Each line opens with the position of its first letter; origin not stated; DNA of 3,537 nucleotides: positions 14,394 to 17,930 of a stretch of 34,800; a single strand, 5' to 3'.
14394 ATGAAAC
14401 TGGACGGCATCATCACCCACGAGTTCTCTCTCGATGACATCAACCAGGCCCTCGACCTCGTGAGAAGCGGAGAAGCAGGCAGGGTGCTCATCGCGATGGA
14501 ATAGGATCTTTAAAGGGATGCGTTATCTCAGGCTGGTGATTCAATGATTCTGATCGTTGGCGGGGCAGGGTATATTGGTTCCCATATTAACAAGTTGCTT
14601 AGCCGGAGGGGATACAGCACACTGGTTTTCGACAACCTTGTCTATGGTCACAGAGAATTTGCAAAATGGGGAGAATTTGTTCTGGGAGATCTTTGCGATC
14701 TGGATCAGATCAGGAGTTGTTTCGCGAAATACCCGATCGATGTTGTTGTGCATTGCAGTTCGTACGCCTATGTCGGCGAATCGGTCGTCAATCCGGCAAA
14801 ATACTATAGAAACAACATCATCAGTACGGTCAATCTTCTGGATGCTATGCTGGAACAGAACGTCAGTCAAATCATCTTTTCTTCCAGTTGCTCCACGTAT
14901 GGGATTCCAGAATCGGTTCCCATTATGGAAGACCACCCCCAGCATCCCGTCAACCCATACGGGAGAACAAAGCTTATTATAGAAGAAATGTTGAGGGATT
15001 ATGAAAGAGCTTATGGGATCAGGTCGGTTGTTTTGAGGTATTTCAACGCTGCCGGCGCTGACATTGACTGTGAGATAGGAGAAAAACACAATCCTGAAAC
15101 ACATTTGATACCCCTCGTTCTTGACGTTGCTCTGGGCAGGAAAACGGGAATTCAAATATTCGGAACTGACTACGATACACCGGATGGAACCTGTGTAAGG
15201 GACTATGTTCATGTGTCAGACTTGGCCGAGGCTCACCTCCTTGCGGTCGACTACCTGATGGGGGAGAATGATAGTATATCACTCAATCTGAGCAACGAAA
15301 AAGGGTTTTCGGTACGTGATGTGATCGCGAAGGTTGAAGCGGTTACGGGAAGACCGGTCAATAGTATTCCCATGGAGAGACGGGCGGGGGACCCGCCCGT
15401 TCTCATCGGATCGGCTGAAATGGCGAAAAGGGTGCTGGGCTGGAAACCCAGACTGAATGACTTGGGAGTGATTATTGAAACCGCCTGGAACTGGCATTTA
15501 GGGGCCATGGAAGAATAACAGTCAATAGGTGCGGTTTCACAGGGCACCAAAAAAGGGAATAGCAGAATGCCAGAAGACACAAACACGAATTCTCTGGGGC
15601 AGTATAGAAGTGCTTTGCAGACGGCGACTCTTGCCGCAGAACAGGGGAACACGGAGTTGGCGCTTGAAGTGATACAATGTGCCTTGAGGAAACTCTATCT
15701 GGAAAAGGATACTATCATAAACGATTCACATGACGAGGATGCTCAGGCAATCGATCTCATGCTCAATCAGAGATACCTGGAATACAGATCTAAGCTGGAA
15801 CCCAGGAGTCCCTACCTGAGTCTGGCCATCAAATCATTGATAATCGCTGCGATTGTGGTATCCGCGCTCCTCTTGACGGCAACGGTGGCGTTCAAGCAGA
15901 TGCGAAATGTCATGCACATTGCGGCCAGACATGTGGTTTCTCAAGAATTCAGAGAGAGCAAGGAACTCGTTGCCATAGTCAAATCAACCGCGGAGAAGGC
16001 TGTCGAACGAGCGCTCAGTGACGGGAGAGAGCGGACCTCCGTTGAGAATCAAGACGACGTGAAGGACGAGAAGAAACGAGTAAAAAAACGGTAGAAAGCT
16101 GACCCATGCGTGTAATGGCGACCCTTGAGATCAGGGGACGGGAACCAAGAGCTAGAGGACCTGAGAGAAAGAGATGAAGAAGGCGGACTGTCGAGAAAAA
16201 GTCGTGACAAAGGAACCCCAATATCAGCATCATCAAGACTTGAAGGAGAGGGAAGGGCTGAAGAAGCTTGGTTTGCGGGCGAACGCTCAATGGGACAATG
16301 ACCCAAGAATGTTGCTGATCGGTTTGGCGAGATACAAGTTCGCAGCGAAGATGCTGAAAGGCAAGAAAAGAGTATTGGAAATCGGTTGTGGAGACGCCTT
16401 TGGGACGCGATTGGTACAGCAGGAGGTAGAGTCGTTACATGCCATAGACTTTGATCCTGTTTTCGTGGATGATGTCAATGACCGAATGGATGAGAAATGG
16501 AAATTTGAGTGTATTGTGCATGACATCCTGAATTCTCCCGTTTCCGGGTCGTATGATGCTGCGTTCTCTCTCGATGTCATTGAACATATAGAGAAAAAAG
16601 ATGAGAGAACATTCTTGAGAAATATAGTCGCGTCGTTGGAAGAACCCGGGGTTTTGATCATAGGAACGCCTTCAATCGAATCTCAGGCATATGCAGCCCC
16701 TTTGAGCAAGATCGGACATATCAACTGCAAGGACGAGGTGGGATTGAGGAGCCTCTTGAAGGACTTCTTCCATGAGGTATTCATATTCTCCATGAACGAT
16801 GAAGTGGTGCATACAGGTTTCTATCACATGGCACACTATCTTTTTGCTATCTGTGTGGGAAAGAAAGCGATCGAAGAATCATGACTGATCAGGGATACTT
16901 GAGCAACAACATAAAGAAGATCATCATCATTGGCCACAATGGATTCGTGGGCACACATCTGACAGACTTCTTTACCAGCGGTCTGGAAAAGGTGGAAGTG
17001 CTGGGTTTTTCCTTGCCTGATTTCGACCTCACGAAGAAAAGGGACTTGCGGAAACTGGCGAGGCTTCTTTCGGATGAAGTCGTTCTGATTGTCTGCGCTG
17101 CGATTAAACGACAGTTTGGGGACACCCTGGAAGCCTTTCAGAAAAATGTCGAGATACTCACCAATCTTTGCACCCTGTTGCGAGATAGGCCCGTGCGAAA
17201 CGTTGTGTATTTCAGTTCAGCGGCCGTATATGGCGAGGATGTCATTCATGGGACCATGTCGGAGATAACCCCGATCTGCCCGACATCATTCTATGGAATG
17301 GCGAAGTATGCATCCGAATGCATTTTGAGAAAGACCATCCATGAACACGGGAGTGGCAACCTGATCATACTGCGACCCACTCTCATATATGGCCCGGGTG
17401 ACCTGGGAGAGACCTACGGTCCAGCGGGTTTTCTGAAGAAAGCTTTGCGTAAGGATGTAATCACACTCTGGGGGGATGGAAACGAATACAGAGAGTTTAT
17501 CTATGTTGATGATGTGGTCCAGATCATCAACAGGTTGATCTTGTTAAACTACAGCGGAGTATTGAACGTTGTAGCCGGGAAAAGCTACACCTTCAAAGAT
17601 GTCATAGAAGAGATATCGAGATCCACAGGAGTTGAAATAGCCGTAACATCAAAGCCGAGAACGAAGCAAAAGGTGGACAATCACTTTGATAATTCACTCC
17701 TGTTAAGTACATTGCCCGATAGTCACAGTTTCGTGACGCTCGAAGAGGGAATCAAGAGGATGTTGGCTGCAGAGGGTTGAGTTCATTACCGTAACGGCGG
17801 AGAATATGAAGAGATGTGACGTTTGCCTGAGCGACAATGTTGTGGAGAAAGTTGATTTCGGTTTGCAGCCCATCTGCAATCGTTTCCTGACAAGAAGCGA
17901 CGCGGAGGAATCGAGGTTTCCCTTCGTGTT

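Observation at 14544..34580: Methyltransferase-saturated glycan-tailoring block with no polymer-assembly machinery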

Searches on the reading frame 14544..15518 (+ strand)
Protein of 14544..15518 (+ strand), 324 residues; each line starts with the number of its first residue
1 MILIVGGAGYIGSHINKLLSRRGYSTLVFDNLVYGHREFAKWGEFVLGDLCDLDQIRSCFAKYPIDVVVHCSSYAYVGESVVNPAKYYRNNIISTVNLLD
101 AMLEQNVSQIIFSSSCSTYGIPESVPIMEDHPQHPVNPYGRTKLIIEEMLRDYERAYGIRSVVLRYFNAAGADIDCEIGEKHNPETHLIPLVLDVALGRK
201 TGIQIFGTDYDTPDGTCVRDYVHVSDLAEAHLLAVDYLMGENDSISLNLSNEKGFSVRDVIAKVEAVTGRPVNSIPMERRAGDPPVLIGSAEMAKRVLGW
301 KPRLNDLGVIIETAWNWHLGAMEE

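Call 3: search_protein_families(library=pfam, proteins=[window:14544-15518:+], max_evalue=0.01)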
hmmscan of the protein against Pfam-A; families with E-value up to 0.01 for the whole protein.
window:14544-15518:+ (324 aa): 8 families
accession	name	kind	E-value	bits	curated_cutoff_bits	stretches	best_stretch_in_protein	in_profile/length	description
PF01370.27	Epimerase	-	8.1e-55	186.3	20.9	1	2-237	1-227/240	NAD dependent epimerase/dehydratase family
PF16363.11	GDP_Man_Dehyd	-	9.2e-49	167.1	27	1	3-304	1-323/332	GDP-mannose 4,6 dehydratase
PF01073.25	3Beta_HSD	-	2e-13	50.5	22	1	3-150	1-157/280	3-beta hydroxysteroid dehydrogenase/isomerase family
PF02719.21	Polysacc_synt_2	-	2.2e-13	50.5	20.2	1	2-171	1-173/293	Polysaccharide biosynthesis protein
PF04321.23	RmlD_sub_bind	-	5.5e-13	49.1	27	1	2-159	3-146/287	RmlD substrate binding domain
PF13460.12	NAD_binding_10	-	3.7e-05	24.1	27.2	1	6-152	1-133/184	NAD(P)H-binding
PF05368.20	NmrA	-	0.0011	19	27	1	2-118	5-110/298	NmrA-like family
PF07993.18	NAD_binding_4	-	0.0016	18.1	20.1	0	66-166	90-204/258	Male sterility protein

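Call 7: search_protein_families(library=ncbifam, proteins=[window:14544-15518:+], max_evalue=0.001)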
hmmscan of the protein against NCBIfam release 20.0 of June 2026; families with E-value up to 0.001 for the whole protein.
window:14544-15518:+ (324 aa): 22 families
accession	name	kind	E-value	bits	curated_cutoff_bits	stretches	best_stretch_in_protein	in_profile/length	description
TIGR01179.1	galE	equivalog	1.2e-124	415.5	262.3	1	1-318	1-325/332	UDP-glucose 4-epimerase GalE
NF007956.0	PRK10675.1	subfamily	1.9e-67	227.8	394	1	2-318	3-329/338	UDP-glucose 4-epimerase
TIGR01181.1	dTDP_gluc_dehyt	equivalog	6.6e-27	94.4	365.1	1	2-317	2-310/321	dTDP-glucose 4,6-dehydratase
TIGR04180.1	EDH_00030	hypoth_equivalog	2.7e-26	92.3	475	1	2-304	1-296/297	NAD-dependent 4,6-dehydratase LegB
TIGR02197.1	heptose_epim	equivalog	5.5e-26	91.5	274.6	1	2-236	1-231/316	ADP-glyceromanno-heptose 6-epimerase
NF007490.0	PRK10084.1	subfamily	3.6e-16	59.1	649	2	2-102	3-111/361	dTDP-glucose 4,6-dehydratase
TIGR03466.1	HpnA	hypoth_equivalog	1.9e-15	56.6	367.65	1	2-163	3-164/327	hopanoid-associated sugar epimerase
NF011728.1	PRK15181.1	equivalog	1.7e-14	53.6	760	1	40-235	66-249/348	Vi polysaccharide biosynthesis UDP-N-acetylglucosaminuronic acid C-4 epimerase TviC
NF007582.0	PRK10217.1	equivalog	2.6e-14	53.1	698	1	2-241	4-247/355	dTDP-glucose 4,6-dehydratase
NF008360.0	PRK11150.1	equivalog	6.3e-14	51.9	452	1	1-236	1-226/310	ADP-glyceromanno-heptose 6-epimerase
NF042422.1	oxyalk_red_OleD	equivalog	1.4e-12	47.7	580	1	2-148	3-148/329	2-alkyl-3-oxoalkanoate reductase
NF042423.1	oxyalk_red_Shew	equivalog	2.5e-12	46.5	580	1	2-267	11-256/331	2-alkyl-3-oxoalkanoate reductase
NF047922.1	GDPFucSynFcl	equivalog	1.9e-11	44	500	1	4-321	7-304/308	GDP-L-fucose synthase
TIGR03589.1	PseB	equivalog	2.8e-11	43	407.75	1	2-172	7-171/324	UDP-N-acetylglucosamine 4,6-dehydratase (inverting)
TIGR01214.1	rmlD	equivalog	5.4e-10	38.8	224.05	1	2-156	2-141/285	dTDP-4-dehydrorhamnose reductase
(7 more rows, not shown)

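Call 9: find_encoding_contigs(protein=window:14544-15518:+, flank=10000, max_places=6)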
Protein window:14544-15518:+ (324 aa): 17 contigs read that carry it; 6 places shown.
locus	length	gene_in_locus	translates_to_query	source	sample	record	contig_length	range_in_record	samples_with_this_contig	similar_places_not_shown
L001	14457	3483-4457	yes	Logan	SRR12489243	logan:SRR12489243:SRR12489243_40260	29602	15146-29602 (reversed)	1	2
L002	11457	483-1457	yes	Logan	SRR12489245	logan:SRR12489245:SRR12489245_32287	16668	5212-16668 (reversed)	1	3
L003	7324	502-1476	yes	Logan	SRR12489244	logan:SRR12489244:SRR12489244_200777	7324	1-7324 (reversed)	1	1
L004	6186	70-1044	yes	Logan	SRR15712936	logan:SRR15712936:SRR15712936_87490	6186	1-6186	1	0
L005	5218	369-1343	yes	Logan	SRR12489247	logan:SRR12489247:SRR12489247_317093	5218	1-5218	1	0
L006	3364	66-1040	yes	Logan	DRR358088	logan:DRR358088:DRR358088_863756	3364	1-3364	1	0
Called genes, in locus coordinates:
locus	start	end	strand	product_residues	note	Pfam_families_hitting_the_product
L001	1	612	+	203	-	?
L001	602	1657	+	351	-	-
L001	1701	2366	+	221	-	PF13489:Methyltransf_23, PF13847:Methyltransf_31, PF08241:Methyltransf_11, PF08242:Methyltransf_12, PF13649:Methyltransf_25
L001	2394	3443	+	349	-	PF08240:ADH_N, PF16912:Glu_dehyd_C, PF00107:ADH_zinc_N, PF13602:ADH_zinc_N_2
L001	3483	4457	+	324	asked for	PF01073:3Beta_HSD, PF01370:Epimerase, PF02719:Polysacc_synt_2, PF04321:RmlD_sub_bind, PF16363:GDP_Man_Dehyd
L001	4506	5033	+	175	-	-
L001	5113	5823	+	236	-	PF13489:Methyltransf_23, PF13649:Methyltransf_25, PF13847:Methyltransf_31 (weak), PF08241:Methyltransf_11, PF08242:Methyltransf_12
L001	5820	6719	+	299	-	PF01073:3Beta_HSD, PF01370:Epimerase, PF04321:RmlD_sub_bind, PF07993:NAD_binding_4 (faint), PF16363:GDP_Man_Dehyd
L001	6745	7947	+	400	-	PF08421:Methyltransf_13, PF13489:Methyltransf_23, PF08484:Methyltransf_14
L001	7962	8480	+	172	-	PF19480:DUF6016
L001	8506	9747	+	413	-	PF08421:Methyltransf_13, PF13489:Methyltransf_23, PF08241:Methyltransf_11 (weak), PF08242:Methyltransf_12, PF13649:Methyltransf_25 (faint), PF08484:Methyltransf_14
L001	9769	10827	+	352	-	PF01408:GFO_IDH_MocA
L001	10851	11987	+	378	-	PF13489:Methyltransf_23 (weak)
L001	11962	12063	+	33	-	-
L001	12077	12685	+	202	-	PF13847:Methyltransf_31, PF08241:Methyltransf_11, PF08242:Methyltransf_12, PF13649:Methyltransf_25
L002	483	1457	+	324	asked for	PF01073:3Beta_HSD, PF01370:Epimerase, PF02719:Polysacc_synt_2, PF04321:RmlD_sub_bind, PF16363:GDP_Man_Dehyd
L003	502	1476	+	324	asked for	PF01073:3Beta_HSD, PF01370:Epimerase, PF02719:Polysacc_synt_2, PF04321:RmlD_sub_bind, PF16363:GDP_Man_Dehyd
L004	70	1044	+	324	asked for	PF01073:3Beta_HSD, PF01370:Epimerase, PF02719:Polysacc_synt_2, PF04321:RmlD_sub_bind, PF16363:GDP_Man_Dehyd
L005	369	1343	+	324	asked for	PF01073:3Beta_HSD, PF01370:Epimerase, PF02719:Polysacc_synt_2, PF04321:RmlD_sub_bind, PF16363:GDP_Man_Dehyd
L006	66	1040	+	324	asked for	PF01073:3Beta_HSD, PF01370:Epimerase, PF02719:Polysacc_synt_2, PF04321:RmlD_sub_bind, PF16363:GDP_Man_Dehyd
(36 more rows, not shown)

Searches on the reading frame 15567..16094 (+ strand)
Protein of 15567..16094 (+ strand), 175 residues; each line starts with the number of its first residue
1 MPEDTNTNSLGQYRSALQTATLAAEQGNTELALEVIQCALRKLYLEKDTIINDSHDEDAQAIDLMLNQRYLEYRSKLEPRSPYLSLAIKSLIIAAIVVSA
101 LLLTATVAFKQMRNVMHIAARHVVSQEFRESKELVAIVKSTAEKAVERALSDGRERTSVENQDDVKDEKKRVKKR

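Call 3: search_protein_families(library=pfam, proteins=[window:15567-16094:+], max_evalue=0.01)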
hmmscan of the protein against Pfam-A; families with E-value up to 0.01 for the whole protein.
window:15567-16094:+ (175 aa): 0 families

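Call 7: search_protein_families(library=ncbifam, proteins=[window:15567-16094:+], max_evalue=0.001)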
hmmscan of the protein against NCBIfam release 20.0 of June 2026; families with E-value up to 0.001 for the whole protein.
window:15567-16094:+ (175 aa): 0 families

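Call 31: search_protein_families(library=pfam, proteins=[window:15567-16094:+], max_evalue=1)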
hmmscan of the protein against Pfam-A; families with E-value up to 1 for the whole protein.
window:15567-16094:+ (175 aa): 1 family
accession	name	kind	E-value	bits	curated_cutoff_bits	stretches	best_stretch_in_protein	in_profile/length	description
PF23922.1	DUF7261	-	0.042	14.5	27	1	92-173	9-91/169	Family of unknown function (DUF7261)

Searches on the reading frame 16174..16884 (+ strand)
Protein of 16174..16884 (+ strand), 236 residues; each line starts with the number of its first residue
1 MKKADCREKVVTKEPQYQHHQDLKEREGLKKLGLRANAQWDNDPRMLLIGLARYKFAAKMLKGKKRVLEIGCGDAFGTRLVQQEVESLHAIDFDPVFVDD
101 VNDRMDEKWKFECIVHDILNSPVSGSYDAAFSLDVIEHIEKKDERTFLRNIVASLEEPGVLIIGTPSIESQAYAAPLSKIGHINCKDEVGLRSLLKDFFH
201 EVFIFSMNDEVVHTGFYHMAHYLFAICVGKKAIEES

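Call 3: search_protein_families(library=pfam, proteins=[window:16174-16884:+], max_evalue=0.01)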
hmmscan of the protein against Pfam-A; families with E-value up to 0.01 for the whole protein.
window:16174-16884:+ (236 aa): 9 families
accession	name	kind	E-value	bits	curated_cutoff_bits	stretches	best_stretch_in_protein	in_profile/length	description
PF13649.12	Methyltransf_25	-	1.3e-11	45.5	27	1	67-158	1-96/97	Methyltransferase domain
PF08241.18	Methyltransf_11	-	8.2e-11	42.8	21.2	1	68-163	1-95/95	Methyltransferase domain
PF08242.18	Methyltransf_12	-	1.4e-08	35.8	30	1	68-161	1-98/98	Methyltransferase domain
PF13489.12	Methyltransf_23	-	2.3e-08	34.3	27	1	55-197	14-156/164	Methyltransferase domain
PF13847.12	Methyltransf_31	-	1.3e-05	25.3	27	1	62-172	2-118/145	Methyltransferase domain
PF05401.17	NodS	-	0.00012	22.5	24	1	65-166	45-147/201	Nodulation protein S (NodS)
PF08003.17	Methyltransf_9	-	0.0041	16.6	23.8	1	61-171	114-225/315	Protein of unknown function (DUF1698)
PF01739.24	CheR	-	0.0064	16.4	27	0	113-165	122-175/195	CheR methyltransferase, SAM binding domain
PF00398.26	RrnaAD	-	0.0079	15.8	24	0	61-123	28-90/263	Ribosomal RNA adenine dimethylase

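Call 7: search_protein_families(library=ncbifam, proteins=[window:16174-16884:+], max_evalue=0.001)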
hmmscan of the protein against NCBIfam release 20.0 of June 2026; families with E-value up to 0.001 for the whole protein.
window:16174-16884:+ (236 aa): 11 families
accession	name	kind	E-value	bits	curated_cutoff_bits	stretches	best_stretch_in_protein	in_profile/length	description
NF043040.1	corrin_prot_MT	hypoth_equivalog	2.2e-07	30.5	180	1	55-164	33-148/216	corrinoid protein-associated methyltransferase CpaM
TIGR02072.1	BioC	equivalog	5e-07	29.8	184.95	1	63-166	34-135/244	malonyl-ACP O-methyltransferase BioC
TIGR02021.1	BchM-ChlM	equivalog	8e-07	28.7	158.9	1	60-161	52-153/218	magnesium protoporphyrin IX methyltransferase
NF000499.2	Erm23S_rRNA_broad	equivalog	1.7e-06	27.6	212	1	63-123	23-83/244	23S ribosomal RNA methyltransferase Erm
TIGR01983.1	UbiG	equivalog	7.5e-06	25.4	102.95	1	59-174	46-162/228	bifunctional 2-polyprenyl-6-hydroxyphenol methylase/3-demethylubiquinol 3-O-methyltransferase UbiG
TIGR00755.1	ksgA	equivalog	8.5e-06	25.3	171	1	62-126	28-92/256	16S rRNA (adenine(1518)-N(6)/adenine(1519)-N(6))-dimethyltransferase RsmA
TIGR04074.1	bacter_Hen1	equivalog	4.3e-05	22.2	340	1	57-172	274-400/462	3' terminal RNA ribose 2'-O-methyltransferase Hen1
NF041650.1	nod_mtase_NodS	equivalog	5.8e-05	22.9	300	1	65-166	40-142/190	nodulation methyltransferase NodS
NF011650.0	PRK15068.1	equivalog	0.00011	21.2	209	1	60-172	120-234/324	tRNA 5-methoxyuridine(34)/uridine 5-oxyacetic acid(34) synthase CmoB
NF000116.1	16S_rRNA_Rmt_H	exception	0.00076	19.2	500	1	65-158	105-197/252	RmtH family 16S rRNA (guanine(1405)-N(7))-methyltransferase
NF008686.0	PRK11705.1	equivalog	0.00084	18.5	400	0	61-165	165-267/383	cyclopropane fatty acyl phospholipid synthase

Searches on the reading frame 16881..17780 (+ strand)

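Call 3: search_protein_families(library=pfam, proteins=[window:16881-17780:+], max_evalue=0.01)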
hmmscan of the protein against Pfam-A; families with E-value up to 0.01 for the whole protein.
window:16881-17780:+ (299 aa): 6 families
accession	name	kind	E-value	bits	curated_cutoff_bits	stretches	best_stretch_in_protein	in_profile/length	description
PF01370.27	Epimerase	-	3e-34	118.9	20.9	1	14-220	1-225/240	NAD dependent epimerase/dehydratase family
PF16363.11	GDP_Man_Dehyd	-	1.1e-14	55.1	27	1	48-264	59-281/332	GDP-mannose 4,6 dehydratase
PF01073.25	3Beta_HSD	-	2.1e-10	40.6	22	1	48-215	52-224/280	3-beta hydroxysteroid dehydrogenase/isomerase family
PF04321.23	RmlD_sub_bind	-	1.8e-09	37.5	27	1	13-193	2-172/287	RmlD substrate binding domain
PF07993.18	NAD_binding_4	-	1.1e-05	25.2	20.1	1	63-216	85-258/258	Male sterility protein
PF00056.29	Ldh_1_N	-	0.0068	16.9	27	0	50-101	54-106/141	lactate/malate dehydrogenase, NAD binding domain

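Call 7: search_protein_families(library=ncbifam, proteins=[window:16881-17780:+], max_evalue=0.001)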
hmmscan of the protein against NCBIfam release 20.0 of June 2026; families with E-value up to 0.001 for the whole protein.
window:16881-17780:+ (299 aa): 19 families
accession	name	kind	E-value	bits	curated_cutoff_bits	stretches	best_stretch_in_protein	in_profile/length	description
TIGR02197.1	heptose_epim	equivalog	6.3e-19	68.3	274.6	1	50-295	50-310/316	ADP-glyceromanno-heptose 6-epimerase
TIGR01179.1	galE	equivalog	7.9e-17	61.1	262.3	1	45-262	51-288/332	UDP-glucose 4-epimerase GalE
NF047922.1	GDPFucSynFcl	equivalog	4.2e-14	52.7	500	1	12-259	3-263/308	GDP-L-fucose synthase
TIGR01181.1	dTDP_gluc_dehyt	equivalog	2.8e-13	49.6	365.1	1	77-251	88-263/321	dTDP-glucose 4,6-dehydratase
NF007956.0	PRK10675.1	subfamily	1.6e-10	40.7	394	1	9-265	15-296/338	UDP-glucose 4-epimerase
TIGR04180.1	EDH_00030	hypoth_equivalog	1.1e-09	37.8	475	1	86-258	94-265/297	NAD-dependent 4,6-dehydratase LegB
NF042423.1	oxyalk_red_Shew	equivalog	2.6e-08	33.3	580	1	7-212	4-213/331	2-alkyl-3-oxoalkanoate reductase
TIGR01777.1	yfcH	hypoth_equivalog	3.4e-08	33.4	207.35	1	187-250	178-242/292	TIGR01777 family oxidoreductase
TIGR03466.1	HpnA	hypoth_equivalog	1.4e-07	30.7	367.65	1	14-259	3-256/327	hopanoid-associated sugar epimerase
NF008360.0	PRK11150.1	equivalog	2.8e-07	30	452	1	107-245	110-250/310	ADP-glyceromanno-heptose 6-epimerase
NF007582.0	PRK10217.1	equivalog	5e-07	29.1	698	1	111-233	132-253/355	dTDP-glucose 4,6-dehydratase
TIGR01214.1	rmlD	equivalog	5.2e-07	29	224.05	1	13-248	1-228/285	dTDP-4-dehydrorhamnose reductase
NF042422.1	oxyalk_red_OleD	equivalog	4.7e-06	26.2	580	1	25-236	25-229/329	2-alkyl-3-oxoalkanoate reductase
NF011728.1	PRK15181.1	equivalog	6.2e-06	25.4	760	1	49-215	77-244/348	Vi polysaccharide biosynthesis UDP-N-acetylglucosaminuronic acid C-4 epimerase TviC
TIGR01746.1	Thioester-redct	subfamily_domain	2e-05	24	213.35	1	85-268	108-299/371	thioester reductase domain-containing protein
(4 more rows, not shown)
